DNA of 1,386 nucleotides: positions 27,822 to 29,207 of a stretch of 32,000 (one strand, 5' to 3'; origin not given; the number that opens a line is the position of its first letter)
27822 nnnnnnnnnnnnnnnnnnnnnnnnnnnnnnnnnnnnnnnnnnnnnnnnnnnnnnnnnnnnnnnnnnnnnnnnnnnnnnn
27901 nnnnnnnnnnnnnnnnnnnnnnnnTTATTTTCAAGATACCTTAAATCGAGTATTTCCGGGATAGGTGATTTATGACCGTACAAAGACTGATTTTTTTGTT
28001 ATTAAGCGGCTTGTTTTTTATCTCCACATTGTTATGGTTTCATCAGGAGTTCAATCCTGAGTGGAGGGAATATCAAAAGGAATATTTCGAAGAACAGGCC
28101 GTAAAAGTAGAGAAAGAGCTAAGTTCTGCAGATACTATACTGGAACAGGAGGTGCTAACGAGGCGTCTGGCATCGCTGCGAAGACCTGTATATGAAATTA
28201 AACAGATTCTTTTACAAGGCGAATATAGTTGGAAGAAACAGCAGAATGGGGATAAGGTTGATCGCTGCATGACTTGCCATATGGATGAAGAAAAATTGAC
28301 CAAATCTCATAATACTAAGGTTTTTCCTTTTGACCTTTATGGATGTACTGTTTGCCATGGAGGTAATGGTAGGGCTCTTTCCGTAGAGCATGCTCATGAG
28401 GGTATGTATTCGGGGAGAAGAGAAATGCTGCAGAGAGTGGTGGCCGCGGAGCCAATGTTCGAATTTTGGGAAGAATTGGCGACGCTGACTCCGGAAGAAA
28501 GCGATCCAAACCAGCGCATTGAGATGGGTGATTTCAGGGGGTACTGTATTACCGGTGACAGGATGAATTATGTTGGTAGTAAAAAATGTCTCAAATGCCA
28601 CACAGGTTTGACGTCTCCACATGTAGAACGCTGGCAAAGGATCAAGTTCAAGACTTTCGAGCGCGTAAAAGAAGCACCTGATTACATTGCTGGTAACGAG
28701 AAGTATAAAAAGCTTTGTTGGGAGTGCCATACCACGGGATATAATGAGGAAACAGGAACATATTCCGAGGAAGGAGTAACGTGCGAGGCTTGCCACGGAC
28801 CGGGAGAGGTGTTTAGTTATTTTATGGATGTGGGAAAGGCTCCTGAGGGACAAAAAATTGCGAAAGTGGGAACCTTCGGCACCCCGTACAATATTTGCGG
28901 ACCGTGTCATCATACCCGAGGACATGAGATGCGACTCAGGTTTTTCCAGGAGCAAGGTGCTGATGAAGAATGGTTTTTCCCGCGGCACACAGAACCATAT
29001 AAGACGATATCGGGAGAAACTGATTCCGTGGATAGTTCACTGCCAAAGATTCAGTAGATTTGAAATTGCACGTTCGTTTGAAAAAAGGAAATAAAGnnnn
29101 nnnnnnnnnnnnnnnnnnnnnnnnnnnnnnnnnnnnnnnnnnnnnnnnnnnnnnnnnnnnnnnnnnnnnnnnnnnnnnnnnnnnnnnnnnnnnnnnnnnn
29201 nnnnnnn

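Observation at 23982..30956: Six-gene Rieske/cytochrome b operon fused with an NAD(P) module, a hexaheme c and an octaheme HAO-like protein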

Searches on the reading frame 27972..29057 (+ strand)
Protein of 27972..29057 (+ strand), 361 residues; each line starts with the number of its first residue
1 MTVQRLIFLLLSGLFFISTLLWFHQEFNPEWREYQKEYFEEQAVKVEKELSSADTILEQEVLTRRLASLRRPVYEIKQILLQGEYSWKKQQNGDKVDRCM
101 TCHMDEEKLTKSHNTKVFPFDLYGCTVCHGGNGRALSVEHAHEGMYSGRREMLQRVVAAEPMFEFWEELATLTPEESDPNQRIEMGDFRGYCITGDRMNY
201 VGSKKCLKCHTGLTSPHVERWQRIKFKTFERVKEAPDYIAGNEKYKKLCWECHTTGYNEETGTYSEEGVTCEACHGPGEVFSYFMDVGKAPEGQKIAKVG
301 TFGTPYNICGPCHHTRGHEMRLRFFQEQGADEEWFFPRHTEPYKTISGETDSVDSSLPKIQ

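Call 3: search_protein_families(library=pfam, proteins=[window:27972-29057:+], max_evalue=0.01)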
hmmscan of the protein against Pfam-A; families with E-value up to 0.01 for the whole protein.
window:27972-29057:+ (361 aa): 6 families
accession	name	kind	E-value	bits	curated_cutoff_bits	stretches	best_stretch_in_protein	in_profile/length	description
PF13435.11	Cytochrome_C554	-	2.6e-09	38.4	20.8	1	205-276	1-84/84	Cytochrome c554 and c-prime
PF14522.11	Cytochrome_C7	-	3.4e-06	27.2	24.8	1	203-275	13-66/67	Cytochrome c7 and related cytochrome c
PF22113.1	Mtrc-MtrF_II-IV_dom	-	4.9e-06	26.6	30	1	199-319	24-133/176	Outer membrane cytochrome MtrC/MtrF-like, domains II/IV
PF14537.11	Cytochrom_c3_2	-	2.5e-05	25.1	25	0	248-315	8-66/79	Cytochrome c3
PF13442.11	Cytochrome_CBB3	-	0.003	18.3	27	0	240-256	5-21/68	Cytochrome C oxidase, cbb3-type, subunit III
PF09699.15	Paired_CXXCH_1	-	0.0071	16.5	20.6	0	243-255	26-38/41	Doubled CXXCH motif (Paired_CXXCH_1)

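Call 4: search_protein_families(library=ncbifam, proteins=[window:27972-29057:+], max_evalue=0.01)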
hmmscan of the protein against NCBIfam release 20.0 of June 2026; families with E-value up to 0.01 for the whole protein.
window:27972-29057:+ (361 aa): 7 families
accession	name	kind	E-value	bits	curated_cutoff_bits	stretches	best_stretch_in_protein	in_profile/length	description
NF041198.1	UshA_like_PCGU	equivalog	6.6e-09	34.9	275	1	197-282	402-486/519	UshA-like (seleno)protein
NF040943.1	cytoc3_ExtM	equivalog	3.4e-07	29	800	1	90-150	13-64/599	selenite/tellurite reduction operon c-type cytochrome ExtM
TIGR03507.1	decahem_SO1788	subfamily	6.1e-07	28.3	209.3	0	262-316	570-627/672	OmcA/MtrC family decaheme c-type cytochrome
NF043010.1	Cyt554_Nsmonas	equivalog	2.4e-05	23.8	400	1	199-282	27-122/238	cytochrome c-550 CycA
NF041028.1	decahem_GSU2203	exception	0.00011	21.5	325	0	203-275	67-132/317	GSU2203 family decaheme c-type cytochrome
TIGR03508.1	decahem_SO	subfamily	0.00014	21.5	192.2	0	201-276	32-102/258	DmsE family decaheme c-type cytochrome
NF045713.1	CxxCH_16_HmcA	equivalog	0.0013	17.4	400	0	203-320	76-188/541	sulfate respiration complex hexadecaheme cytochrome HmcA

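Call 28: find_related_loci(query=window:27972-29057:+, collection=genome_contigs, flank=10000)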
Query window:27972-29057:+ (361 aa) in genome_contigs; peptide patterns used: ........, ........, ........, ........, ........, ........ (x = any residue, [..] = any of these).
35 stretches matched a pattern; 7 encode a relative of the query (tblastn E <= 1e-3); 7 distinct loci.
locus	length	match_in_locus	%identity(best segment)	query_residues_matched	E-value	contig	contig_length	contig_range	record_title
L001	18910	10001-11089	74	1-361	0e+0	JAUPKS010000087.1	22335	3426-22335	MAG: Planctomycetota bacterium isolate erpe_2018_pw_0hr_WHONDRS-PP48-000085_B_bin.5 scaffold_310523, whole genome shotgu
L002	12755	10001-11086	73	1-360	0e+0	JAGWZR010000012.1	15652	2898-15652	MAG: Planctomycetota bacterium isolate REEB58 contig-150_4649, whole genome shotgun sequence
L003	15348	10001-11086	72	1-360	0e+0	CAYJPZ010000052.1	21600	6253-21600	MAG TPA_asm: uncultured candidatus Brocadiaceae bacterium isolate ERP124720_co1_183 genome assembly, contig: NODE_3159_l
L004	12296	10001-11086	70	1-360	2e-180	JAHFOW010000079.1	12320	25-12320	MAG: Planctomycetota bacterium isolate nzgw512 NODE_3574_length_12321_cov_6.917295, whole genome shotgun sequence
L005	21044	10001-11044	70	1-347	2e-178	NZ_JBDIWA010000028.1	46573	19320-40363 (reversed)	MAG: Candidatus Kuenenia sp. isolate Bin_40 NODE_380_length_46573_cov_16.460901, whole genome shotgun sequence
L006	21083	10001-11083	65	1-361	1e-169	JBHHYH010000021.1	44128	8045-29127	MAG: Candidatus Scalinduaceae bacterium isolate Maj_2_bin.64 NODE_256_length_44128_cov_33.151249, whole genome shotgun s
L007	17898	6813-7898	65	1-361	2e-169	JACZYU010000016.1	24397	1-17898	MAG: Planctomycetota bacterium isolate B27T3L11 B27T3L11_NODE1617, whole genome shotgun sequence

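Call 57: search_solved_structures(query=window:27972-29057:+, max_evalue=1)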
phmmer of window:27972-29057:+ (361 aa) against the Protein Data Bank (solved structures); distinct sequences matched with E-value up to 1: 7.
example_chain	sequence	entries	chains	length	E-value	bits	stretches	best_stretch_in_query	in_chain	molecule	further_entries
3ov0_A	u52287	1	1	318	8.4e-06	27.9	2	188-302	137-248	Cytochrome c family protein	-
1bvb_A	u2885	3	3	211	0.007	18.3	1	200-282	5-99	CYTOCHROME C-554 | CYTOCHROME C554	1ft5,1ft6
3oue_A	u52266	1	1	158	0.011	17.7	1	249-302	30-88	Cytochrome c family protein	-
3ouq_A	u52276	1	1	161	0.012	17.5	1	183-293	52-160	Cytochrome c family protein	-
6i5b_A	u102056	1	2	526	0.048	15.6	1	245-318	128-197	Uncharacterized protein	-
1rwj_A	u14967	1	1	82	0.27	13.1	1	248-291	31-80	Cytochrome c family protein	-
1kam_A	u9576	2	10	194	0.67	11.8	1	298-353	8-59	NICOTINATE-NUCLEOTIDE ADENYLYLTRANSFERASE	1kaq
